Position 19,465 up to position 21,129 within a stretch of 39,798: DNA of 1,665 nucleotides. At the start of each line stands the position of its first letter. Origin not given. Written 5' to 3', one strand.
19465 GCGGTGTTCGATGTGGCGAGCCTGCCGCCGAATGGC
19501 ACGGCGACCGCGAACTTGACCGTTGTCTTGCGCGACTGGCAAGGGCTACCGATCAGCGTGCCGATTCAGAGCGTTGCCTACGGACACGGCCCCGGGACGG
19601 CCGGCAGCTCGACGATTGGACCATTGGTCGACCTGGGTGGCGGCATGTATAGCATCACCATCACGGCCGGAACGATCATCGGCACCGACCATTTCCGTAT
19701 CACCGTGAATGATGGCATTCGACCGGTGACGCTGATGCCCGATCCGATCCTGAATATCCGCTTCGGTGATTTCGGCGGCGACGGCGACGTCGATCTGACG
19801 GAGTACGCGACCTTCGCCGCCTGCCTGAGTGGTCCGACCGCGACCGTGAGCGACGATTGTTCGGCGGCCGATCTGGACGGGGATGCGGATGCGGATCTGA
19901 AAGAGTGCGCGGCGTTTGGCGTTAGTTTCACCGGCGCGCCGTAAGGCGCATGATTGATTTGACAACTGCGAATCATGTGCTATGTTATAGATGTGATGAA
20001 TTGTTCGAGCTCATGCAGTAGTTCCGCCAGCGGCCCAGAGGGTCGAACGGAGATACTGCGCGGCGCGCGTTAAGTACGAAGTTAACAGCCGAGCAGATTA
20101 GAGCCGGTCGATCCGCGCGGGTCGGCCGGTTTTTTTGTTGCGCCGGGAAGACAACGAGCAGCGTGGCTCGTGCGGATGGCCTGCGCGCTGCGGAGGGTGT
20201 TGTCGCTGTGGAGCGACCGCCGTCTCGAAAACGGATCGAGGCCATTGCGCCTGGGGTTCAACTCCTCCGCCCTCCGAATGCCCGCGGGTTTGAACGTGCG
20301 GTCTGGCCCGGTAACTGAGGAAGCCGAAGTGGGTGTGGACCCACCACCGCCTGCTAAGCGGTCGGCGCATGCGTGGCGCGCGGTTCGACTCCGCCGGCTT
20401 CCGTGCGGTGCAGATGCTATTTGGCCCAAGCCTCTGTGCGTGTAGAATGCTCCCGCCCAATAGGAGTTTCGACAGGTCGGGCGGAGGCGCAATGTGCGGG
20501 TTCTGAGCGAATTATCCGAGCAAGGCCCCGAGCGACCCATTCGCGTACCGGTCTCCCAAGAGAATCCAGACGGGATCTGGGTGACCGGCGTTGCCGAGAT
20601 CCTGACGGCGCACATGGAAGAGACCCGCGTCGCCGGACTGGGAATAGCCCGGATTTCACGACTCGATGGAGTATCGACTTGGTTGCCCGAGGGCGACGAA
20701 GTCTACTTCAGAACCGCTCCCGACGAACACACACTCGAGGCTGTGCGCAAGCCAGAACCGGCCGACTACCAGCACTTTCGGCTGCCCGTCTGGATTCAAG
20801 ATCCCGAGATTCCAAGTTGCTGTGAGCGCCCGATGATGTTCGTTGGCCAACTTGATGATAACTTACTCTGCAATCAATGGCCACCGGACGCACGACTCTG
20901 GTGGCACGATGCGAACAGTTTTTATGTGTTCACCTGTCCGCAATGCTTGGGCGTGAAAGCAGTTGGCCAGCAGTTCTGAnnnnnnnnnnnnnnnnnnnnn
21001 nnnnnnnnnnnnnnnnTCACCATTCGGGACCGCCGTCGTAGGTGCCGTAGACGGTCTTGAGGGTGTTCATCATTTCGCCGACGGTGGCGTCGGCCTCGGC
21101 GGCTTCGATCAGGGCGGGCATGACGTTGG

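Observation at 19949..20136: Promoter, Ser/Cys-rich mini-ORF and terminator/antiterminator upstream of the tRNA-Ser pair: possible leader-peptide attenuator controlling tRNA genes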

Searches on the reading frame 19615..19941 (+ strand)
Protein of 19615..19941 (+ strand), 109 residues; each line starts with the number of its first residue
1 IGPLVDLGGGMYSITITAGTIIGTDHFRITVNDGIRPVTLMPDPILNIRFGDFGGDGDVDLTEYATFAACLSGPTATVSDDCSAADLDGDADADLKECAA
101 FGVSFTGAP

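Call 39: find_homologous_proteins(query=window:19615-19941:+, max_evalue=1e-10)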
Query window:19615-19941:+ (109 aa): 1 proteins with E <= 1e-10 among 70 candidates.
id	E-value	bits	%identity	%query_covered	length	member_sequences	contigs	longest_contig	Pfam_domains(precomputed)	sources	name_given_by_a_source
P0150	1.6e-11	62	51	83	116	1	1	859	-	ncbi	-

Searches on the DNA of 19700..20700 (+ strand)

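Call 4: search_rna_families(source=window, start=19700, end=20700, threshold=evalue, max_evalue=10, show_alignments=4)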
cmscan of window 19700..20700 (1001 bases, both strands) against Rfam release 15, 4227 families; matches with E-value up to 10: 3.
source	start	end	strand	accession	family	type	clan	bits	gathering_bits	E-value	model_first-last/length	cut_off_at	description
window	20319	20402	+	RF01852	tRNA-Sec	Gene; tRNA;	CL00001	41.8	47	9.5e-07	1-91/91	no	Selenocysteine transfer RNA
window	20191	20276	+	RF01852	tRNA-Sec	Gene; tRNA;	CL00001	40.5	47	2e-06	1-91/91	no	Selenocysteine transfer RNA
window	19944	20018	+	RF00283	SCARNA18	Gene; snRNA; snoRNA; scaRNA;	-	15.1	40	3.9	1-83/83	no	small Cajal body-specific RNA 18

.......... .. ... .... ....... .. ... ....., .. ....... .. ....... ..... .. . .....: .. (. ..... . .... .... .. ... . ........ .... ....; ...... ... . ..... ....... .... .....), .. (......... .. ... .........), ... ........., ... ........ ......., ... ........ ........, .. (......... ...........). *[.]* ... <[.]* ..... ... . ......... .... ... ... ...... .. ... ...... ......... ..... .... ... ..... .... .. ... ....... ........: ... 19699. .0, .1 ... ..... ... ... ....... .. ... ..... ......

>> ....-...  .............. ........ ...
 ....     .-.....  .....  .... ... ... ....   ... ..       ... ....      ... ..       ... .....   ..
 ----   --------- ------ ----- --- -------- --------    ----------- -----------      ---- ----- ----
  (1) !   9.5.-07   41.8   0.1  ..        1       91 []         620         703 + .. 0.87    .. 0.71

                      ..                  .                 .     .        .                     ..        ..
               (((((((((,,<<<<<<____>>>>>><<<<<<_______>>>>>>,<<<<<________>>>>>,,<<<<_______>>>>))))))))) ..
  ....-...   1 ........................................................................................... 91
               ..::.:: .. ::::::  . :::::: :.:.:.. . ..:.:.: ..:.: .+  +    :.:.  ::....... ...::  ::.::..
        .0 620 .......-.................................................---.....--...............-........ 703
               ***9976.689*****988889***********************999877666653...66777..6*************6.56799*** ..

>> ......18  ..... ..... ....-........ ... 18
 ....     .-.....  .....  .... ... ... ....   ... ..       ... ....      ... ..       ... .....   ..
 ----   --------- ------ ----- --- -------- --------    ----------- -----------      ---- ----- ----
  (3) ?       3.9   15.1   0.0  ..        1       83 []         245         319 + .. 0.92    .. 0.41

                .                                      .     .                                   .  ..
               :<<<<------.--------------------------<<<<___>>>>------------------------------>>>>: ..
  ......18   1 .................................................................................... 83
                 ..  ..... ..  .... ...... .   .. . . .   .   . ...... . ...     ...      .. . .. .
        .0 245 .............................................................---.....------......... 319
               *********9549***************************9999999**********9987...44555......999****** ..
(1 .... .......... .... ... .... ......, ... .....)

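Call 75: search_dna_similar(query=window:19950-20140:+, collection=plasmids, mode=distant, max_evalue=0.01, max_rows=5)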
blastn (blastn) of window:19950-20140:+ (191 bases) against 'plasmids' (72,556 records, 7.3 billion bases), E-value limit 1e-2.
No match.

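Call 76: search_dna_similar(query=window:19950-20140:+, collection=phages, mode=distant, max_evalue=0.01, max_rows=5)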
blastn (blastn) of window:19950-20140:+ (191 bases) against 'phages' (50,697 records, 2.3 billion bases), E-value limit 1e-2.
No match.

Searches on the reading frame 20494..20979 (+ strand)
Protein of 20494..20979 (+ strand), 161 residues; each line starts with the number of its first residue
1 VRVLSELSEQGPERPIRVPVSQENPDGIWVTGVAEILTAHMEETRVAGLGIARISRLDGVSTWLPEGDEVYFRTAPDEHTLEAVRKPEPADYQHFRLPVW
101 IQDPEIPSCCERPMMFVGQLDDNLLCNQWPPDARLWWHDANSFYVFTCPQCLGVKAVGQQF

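Call 12: search_protein_families(library=pfam, proteins=[window:20494-20979:+])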
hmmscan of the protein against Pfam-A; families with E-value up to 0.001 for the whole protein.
window:20494-20979:+ (161 aa): 0 families

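Call 32: find_homologous_proteins(query=window:20581-20979:+, max_evalue=0.001)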
Query window:20581-20979:+ (132 aa): 29 proteins with E <= 0.001 among 33 candidates.
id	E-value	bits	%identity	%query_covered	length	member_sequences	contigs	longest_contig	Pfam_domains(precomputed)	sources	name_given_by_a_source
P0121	3.8e-89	314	99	100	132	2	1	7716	-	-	-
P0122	5.5e-80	284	89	100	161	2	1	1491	-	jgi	jgi:hypothetical protein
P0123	1.1e-39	154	56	90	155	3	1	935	-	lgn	-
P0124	1.4e-39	153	59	86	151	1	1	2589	-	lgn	-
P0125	2.7e-37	146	56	84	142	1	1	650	-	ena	-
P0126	2.9e-33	133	51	85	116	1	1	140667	-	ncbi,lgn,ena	-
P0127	9.5e-33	131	52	85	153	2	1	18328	-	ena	-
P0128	9.9e-33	131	49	89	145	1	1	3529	-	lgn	-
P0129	1.7e-32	130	52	85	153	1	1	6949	-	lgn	-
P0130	7.3e-32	128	46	95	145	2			-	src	-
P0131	3.1e-31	126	49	85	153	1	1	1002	-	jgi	jgi:hypothetical protein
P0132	7.7e-31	125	51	85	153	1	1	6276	-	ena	-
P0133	8.6e-31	125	43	100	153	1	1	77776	-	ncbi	-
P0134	1.8e-30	124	54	75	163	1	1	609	-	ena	-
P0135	2.1e-30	124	53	75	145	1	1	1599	-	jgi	jgi:hypothetical protein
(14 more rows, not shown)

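Call 33: find_encoding_contigs(protein=P0122, flank=3000, max_places=5)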
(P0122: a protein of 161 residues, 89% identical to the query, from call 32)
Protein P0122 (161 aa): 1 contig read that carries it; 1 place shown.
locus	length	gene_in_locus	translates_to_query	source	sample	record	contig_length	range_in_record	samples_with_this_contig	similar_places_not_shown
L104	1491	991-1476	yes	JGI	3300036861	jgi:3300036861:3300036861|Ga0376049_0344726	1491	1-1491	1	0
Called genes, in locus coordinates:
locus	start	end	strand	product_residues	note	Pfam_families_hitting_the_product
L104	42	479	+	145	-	PF22014:DUF6932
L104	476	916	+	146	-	PF01381:HTH_3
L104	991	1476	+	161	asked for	-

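Call 34: find_encoding_contigs(protein=P0124, flank=3000, max_places=5)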
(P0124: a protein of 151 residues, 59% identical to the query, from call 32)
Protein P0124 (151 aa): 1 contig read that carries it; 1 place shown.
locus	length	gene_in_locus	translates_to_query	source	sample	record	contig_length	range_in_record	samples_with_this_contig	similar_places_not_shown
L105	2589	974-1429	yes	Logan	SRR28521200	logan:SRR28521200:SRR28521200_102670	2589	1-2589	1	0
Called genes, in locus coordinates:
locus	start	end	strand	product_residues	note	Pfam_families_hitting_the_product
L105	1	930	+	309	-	?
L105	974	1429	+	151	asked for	-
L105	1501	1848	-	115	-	PF10387:DUF2442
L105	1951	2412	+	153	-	PF18616:CdiI_3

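Call 35: find_encoding_contigs(protein=P0126, flank=3000, max_places=5)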
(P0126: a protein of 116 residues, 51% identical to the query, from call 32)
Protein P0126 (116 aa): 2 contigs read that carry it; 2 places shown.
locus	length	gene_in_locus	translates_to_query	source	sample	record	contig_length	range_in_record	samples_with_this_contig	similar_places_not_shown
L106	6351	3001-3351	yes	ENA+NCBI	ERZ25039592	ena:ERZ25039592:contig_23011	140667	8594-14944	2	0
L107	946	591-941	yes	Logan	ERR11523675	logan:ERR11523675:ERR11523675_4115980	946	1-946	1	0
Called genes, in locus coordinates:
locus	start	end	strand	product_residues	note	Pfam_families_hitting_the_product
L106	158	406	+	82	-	-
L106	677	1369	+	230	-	-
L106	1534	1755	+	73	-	-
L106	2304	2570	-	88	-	-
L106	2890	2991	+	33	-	-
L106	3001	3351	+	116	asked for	-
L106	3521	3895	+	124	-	PF09966:DUF2200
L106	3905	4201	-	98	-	PF03626:COX4_pro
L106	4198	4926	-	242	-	PF00510:COX3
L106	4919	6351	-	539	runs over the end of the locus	PF00115:COX1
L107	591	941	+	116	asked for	-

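Call 63: find_encoding_contigs(protein=P0127, flank=2500, max_places=4)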
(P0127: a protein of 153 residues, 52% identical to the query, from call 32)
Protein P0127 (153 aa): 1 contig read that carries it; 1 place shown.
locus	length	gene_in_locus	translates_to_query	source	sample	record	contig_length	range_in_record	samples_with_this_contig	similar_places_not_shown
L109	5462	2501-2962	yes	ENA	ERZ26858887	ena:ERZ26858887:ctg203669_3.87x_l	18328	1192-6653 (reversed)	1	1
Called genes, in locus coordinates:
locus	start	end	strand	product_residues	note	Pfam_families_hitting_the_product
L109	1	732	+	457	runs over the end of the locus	PF13546:DDE_5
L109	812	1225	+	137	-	-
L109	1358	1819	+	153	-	-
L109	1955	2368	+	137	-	-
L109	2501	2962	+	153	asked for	-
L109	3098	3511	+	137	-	-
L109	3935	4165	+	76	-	-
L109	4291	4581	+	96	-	-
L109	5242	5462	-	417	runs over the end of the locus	PF07592:DDE_Tnp_ISAZ013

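Call 64: find_encoding_contigs(protein=P0133, flank=2500, max_places=4)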
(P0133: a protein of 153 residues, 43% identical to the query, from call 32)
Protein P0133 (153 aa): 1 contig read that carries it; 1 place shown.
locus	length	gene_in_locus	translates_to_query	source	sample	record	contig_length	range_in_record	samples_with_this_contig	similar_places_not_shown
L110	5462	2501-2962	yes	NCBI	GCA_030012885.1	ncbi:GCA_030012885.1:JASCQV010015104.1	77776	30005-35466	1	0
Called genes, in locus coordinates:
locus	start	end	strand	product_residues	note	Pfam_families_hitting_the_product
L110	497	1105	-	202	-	-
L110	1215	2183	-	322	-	PF00781:DAGK_cat, PF19279:YegS_C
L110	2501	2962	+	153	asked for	-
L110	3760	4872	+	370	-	-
